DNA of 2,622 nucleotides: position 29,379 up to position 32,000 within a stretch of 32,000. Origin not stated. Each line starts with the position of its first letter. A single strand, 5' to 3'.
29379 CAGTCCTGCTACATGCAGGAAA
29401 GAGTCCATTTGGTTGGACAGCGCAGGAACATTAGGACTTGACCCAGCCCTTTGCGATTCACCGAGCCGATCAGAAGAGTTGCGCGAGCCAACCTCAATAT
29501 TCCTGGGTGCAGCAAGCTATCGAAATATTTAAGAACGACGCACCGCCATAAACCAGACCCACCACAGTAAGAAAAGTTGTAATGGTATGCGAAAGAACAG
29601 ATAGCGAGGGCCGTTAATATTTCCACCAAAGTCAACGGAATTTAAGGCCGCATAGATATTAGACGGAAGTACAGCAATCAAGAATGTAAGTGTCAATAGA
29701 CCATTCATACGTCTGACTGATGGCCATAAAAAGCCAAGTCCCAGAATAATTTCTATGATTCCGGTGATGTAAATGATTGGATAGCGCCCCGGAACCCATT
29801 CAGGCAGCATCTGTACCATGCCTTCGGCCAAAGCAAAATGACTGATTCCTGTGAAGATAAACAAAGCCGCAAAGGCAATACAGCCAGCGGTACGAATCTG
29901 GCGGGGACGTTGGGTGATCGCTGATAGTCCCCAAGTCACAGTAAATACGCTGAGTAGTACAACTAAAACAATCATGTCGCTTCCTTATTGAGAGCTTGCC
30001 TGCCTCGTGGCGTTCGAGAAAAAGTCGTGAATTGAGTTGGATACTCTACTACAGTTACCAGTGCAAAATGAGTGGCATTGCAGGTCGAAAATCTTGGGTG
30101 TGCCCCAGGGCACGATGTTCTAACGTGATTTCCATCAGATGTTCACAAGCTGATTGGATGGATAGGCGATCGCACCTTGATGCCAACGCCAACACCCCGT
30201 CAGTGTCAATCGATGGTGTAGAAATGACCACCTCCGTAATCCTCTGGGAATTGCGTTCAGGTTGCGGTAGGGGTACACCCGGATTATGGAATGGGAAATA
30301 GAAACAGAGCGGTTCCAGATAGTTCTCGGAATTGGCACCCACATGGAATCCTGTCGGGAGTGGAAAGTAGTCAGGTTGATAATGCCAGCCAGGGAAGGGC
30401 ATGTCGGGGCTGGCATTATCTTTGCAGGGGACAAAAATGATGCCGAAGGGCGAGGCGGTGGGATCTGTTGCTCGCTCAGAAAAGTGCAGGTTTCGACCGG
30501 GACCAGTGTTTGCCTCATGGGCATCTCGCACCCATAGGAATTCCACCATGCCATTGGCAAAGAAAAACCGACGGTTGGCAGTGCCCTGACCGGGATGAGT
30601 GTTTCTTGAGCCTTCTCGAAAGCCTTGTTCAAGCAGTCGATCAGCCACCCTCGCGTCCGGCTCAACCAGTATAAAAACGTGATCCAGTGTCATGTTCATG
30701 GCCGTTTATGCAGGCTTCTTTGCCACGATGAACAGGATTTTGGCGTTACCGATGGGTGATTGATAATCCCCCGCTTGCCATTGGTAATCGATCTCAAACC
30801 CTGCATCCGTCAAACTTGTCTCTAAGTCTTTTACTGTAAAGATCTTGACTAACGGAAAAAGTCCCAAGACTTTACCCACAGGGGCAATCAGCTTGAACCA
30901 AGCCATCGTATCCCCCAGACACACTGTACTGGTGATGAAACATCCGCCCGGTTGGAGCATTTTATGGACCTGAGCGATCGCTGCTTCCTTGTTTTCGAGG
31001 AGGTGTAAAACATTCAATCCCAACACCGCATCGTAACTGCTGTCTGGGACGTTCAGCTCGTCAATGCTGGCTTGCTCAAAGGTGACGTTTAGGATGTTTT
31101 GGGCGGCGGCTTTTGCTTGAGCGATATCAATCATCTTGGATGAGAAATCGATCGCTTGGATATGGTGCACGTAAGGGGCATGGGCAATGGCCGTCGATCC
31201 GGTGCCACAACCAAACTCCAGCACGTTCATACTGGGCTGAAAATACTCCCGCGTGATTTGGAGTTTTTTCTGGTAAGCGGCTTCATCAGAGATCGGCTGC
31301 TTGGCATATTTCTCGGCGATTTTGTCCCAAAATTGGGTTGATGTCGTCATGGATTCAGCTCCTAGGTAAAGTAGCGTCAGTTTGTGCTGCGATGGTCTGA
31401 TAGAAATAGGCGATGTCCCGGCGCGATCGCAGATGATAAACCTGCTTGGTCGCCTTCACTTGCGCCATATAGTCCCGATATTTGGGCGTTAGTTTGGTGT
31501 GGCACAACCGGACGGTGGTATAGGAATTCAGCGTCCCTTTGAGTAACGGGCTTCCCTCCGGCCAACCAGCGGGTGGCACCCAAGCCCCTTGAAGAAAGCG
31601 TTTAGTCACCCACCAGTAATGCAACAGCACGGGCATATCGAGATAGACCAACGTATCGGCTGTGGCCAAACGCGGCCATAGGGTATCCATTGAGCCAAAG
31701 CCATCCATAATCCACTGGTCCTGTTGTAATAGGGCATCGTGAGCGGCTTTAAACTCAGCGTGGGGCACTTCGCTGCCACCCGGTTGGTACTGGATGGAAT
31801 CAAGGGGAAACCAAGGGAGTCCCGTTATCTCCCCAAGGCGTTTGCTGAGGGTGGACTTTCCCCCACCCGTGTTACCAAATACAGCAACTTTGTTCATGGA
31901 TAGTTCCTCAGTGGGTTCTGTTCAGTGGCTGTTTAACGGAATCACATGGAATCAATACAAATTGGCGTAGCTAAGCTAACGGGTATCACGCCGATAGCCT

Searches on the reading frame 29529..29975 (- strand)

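Call 4: search_protein_families(library=pfam, proteins=[window:29529-29975:-], max_evalue=0.01)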
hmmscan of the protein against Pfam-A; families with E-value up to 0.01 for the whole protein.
window:29529-29975:- (148 aa): 2 families
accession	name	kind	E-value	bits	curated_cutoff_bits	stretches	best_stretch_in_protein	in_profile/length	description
PF07291.16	MauE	-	0.002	18.9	27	1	30-102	7-83/128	Methylamine utilisation protein MauE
PF13564.11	DoxX_2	-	0.0059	17.2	26.3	1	33-96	4-67/103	DoxX-like family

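Call 8: search_protein_families(library=ncbifam, proteins=[window:29529-29975:-], max_evalue=0.001)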
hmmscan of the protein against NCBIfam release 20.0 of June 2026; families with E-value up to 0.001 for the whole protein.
window:29529-29975:- (148 aa): 0 families

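Call 52: search_protein_families(library=padloc, proteins=[window:29529-29975:-], max_evalue=0.001)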
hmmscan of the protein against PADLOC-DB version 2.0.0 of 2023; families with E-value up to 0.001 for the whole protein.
window:29529-29975:- (148 aa): 0 families

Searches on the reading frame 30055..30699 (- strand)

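Call 4: search_protein_families(library=pfam, proteins=[window:30055-30699:-], max_evalue=0.01)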
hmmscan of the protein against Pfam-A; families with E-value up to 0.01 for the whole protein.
window:30055-30699:- (214 aa): 1 family
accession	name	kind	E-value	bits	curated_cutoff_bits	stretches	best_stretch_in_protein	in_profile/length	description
PF13468.12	Glyoxalase_3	-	4.2e-07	30.6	25.1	1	5-67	1-64/176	Glyoxalase-like domain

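Call 8: search_protein_families(library=ncbifam, proteins=[window:30055-30699:-], max_evalue=0.001)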
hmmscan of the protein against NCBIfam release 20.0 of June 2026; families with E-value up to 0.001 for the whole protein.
window:30055-30699:- (214 aa): 0 families

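Call 52: search_protein_families(library=padloc, proteins=[window:30055-30699:-], max_evalue=0.001)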
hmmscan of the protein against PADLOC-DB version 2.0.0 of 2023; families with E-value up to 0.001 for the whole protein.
window:30055-30699:- (214 aa): 0 families

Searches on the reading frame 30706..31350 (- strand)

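Call 4: search_protein_families(library=pfam, proteins=[window:30706-31350:-], max_evalue=0.01)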
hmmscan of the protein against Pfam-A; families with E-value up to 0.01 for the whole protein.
window:30706-31350:- (214 aa): 15 families
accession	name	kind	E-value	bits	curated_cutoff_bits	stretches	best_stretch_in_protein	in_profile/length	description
PF13649.12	Methyltransf_25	-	1.6e-22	80.4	27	1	43-136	1-97/97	Methyltransferase domain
PF13847.12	Methyltransf_31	-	4.7e-20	72.2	27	1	39-150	3-116/145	Methyltransferase domain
PF08241.18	Methyltransf_11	-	6.9e-20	71.9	21.2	1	44-139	1-94/95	Methyltransferase domain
PF13489.12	Methyltransf_23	-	5.6e-19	68.9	27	1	25-188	8-162/164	Methyltransferase domain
PF08242.18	Methyltransf_12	-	1.8e-18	67.5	30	1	44-138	1-98/98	Methyltransferase domain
PF01209.24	Ubie_methyltran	-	5e-10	39.6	20.1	1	34-139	42-150/233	ubiE/COQ5 methyltransferase family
PF05219.18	DREV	-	2.8e-06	27.1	26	1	23-143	75-189/265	DREV methyltransferase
PF05401.17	NodS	-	9.8e-06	26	24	1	40-140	44-144/201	Nodulation protein S (NodS)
PF02353.26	CMAS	-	1.3e-05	25.1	27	1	23-187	44-212/273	Mycolic acid cyclopropane synthetase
PF06325.19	PrmA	-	1.7e-05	24.9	22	1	30-142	152-260/296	Ribosomal protein L11 methyltransferase (PrmA)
PF03848.20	TehB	-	2.3e-05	24.3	20.4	1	41-137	32-129/193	Tellurite resistance protein TehB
PF06080.18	DUF938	-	3.4e-05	24.2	27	1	30-139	15-136/202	Protein of unknown function (DUF938)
PF05958.17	tRNA_U5-meth_tr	-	4.4e-05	23.1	23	1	40-100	202-262/357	tRNA (Uracil-5-)-methyltransferase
PF05175.20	MTS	-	0.00017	21.7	23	1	40-110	32-103/170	Methyltransferase small domain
PF01135.25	PCMT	-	0.0017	18.6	20.3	1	18-94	54-131/210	Protein-L-isoaspartate(D-aspartate) O-methyltransferase (PCMT)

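Call 52: search_protein_families(library=padloc, proteins=[window:30706-31350:-], max_evalue=0.001)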
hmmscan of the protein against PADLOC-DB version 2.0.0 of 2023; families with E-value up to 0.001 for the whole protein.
window:30706-31350:- (214 aa): 1 family
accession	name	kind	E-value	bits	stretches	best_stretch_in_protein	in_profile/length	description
PDLC04134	mad2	-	2.4e-20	70.8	1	6-152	256-406/492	mads_2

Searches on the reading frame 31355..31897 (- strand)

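Call 4: search_protein_families(library=pfam, proteins=[window:31355-31897:-], max_evalue=0.01)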
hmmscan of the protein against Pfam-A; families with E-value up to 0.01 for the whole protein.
window:31355-31897:- (180 aa): 0 families

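Call 8: search_protein_families(library=ncbifam, proteins=[window:31355-31897:-], max_evalue=0.001)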
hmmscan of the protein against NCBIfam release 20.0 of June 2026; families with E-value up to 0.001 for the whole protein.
window:31355-31897:- (180 aa): 2 families
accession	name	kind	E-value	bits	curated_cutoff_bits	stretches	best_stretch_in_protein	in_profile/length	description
NF005994.0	PRK08118.1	equivalog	1.7e-22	80.2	215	1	1-171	1-169/172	DNA topology modulation protein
NF005576.0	PRK07261.1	equivalog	9.9e-14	51.4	224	1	3-103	2-102/171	DNA topology modulation protein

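Call 52: search_protein_families(library=padloc, proteins=[window:31355-31897:-], max_evalue=0.001)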
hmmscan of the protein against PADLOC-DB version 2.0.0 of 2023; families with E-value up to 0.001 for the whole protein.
window:31355-31897:- (180 aa): 0 families
